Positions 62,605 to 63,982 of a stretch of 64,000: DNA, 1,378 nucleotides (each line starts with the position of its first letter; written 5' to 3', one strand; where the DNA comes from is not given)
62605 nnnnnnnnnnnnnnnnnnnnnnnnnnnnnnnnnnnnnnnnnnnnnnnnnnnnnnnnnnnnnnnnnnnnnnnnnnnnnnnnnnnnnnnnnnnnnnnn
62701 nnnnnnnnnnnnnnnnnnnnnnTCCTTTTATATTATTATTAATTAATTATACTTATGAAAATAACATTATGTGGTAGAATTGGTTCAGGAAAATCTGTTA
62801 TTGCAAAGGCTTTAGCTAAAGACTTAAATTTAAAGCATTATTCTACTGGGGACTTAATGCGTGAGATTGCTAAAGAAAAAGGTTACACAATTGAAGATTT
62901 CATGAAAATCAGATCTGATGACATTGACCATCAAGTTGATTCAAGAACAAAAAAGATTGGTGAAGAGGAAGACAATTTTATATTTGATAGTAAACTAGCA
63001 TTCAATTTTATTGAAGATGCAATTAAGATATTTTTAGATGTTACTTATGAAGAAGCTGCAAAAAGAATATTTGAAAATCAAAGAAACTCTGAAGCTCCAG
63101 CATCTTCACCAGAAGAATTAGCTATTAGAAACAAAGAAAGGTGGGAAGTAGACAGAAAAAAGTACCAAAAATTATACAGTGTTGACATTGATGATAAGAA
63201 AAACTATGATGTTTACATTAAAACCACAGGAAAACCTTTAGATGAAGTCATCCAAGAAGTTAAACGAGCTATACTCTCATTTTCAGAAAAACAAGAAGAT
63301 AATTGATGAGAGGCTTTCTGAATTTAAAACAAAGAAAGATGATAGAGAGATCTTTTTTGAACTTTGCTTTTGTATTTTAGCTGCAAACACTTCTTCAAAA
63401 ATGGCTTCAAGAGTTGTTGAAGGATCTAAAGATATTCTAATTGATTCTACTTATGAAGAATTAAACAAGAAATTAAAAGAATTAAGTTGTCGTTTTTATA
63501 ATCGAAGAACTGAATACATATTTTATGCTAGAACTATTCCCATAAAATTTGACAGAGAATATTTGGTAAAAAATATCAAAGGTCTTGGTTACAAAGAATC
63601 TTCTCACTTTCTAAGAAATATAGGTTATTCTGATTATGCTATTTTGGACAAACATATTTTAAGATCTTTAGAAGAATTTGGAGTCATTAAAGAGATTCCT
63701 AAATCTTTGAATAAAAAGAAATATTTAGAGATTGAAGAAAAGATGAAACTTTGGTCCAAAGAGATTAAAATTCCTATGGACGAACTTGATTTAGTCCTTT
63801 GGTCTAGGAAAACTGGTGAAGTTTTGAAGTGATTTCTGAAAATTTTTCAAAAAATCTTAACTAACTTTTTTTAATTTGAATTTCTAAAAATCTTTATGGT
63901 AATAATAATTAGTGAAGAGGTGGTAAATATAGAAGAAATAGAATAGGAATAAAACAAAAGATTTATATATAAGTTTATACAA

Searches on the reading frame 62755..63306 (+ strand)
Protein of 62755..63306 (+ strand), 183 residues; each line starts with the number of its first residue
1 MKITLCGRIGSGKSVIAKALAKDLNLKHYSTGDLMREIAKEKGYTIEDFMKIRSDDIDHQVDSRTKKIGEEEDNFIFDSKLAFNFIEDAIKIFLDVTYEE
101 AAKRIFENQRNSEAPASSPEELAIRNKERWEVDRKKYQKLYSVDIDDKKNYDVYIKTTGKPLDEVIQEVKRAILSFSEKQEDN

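Call 51: search_protein_families(library=pfam, proteins=[window:62755-63306:+], max_evalue=0.01)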
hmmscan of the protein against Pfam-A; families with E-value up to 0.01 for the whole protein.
window:62755-63306:+ (183 aa): 10 families
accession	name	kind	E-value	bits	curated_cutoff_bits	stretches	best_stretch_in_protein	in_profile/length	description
PF13189.12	Cytidylate_kin2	-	6.5e-17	62.7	28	1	3-158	2-175/176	Cytidylate kinase-like family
PF13207.12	AAA_17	-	6.1e-15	56.1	27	1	10-115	5-128/136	AAA domain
PF13238.12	AAA_18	-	7e-12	46.3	29.4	1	3-109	1-112/128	AAA domain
PF02224.24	Cytidylate_kin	-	3.9e-10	40.2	26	2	3-39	1-37/211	Cytidylate kinase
PF00406.28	ADK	-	1.1e-05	26.1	26.8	1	6-78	2-80/151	Adenylate kinase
PF13671.12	AAA_33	-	8.2e-05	23.4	27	1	3-79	2-77/143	AAA domain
PF01202.28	SKI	-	0.00016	22.2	22.1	1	10-149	2-144/159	Shikimate kinase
PF13521.12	AAA_28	-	0.0002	22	27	1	2-80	1-82/164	AAA domain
PF00004.35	AAA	-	0.0019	19.1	21.2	1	4-51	2-51/131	ATPase family associated with various cellular activities (AAA)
PF01712.25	dNK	-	0.003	17.8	27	0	4-30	2-28/203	Deoxynucleoside kinase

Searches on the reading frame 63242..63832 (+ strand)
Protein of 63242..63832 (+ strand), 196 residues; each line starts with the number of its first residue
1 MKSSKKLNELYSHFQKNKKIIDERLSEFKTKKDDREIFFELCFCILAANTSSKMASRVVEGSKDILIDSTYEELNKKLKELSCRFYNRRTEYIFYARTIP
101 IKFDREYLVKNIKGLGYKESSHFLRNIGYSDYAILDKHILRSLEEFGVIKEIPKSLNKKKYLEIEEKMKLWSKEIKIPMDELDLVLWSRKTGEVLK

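Call 82: find_encoding_contigs(protein=window:63242-63832:+, flank=10000, max_places=1)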
Protein window:63242-63832:+ (196 aa): 9 contigs read that carry it; 1 place shown.
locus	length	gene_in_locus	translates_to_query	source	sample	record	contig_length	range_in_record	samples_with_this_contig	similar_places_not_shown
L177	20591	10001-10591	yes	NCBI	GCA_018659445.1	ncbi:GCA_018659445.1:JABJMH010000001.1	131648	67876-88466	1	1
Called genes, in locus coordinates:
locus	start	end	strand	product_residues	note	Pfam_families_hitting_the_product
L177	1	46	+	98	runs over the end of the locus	-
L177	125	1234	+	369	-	PF00226:DnaJ, PF01556:DnaJ_C, PF00684:DnaJ_CXXCXGXG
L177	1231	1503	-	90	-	-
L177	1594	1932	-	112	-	-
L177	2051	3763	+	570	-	PF00009:GTP_EFTU, PF01926:MMR_HSR1, PF03144:GTP_EFTU_D2, PF11987:IF-2, PF14578:GTP_EFTU_D4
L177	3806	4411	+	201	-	-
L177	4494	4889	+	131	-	PF01092:Ribosomal_S6e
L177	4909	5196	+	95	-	-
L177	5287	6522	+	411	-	PF00009:GTP_EFTU, PF03144:GTP_EFTU_D2, PF09173:eIF2_C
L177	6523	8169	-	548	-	-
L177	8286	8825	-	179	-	-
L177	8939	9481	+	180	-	PF24034:DUF7343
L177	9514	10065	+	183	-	PF00406:ADK (weak), PF02224:Cytidylate_kin (faint), PF13189:Cytidylate_kin2, PF13207:AAA_17, PF13238:AAA_18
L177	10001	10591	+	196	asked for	PF22175:Ogg-HhH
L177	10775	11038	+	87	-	-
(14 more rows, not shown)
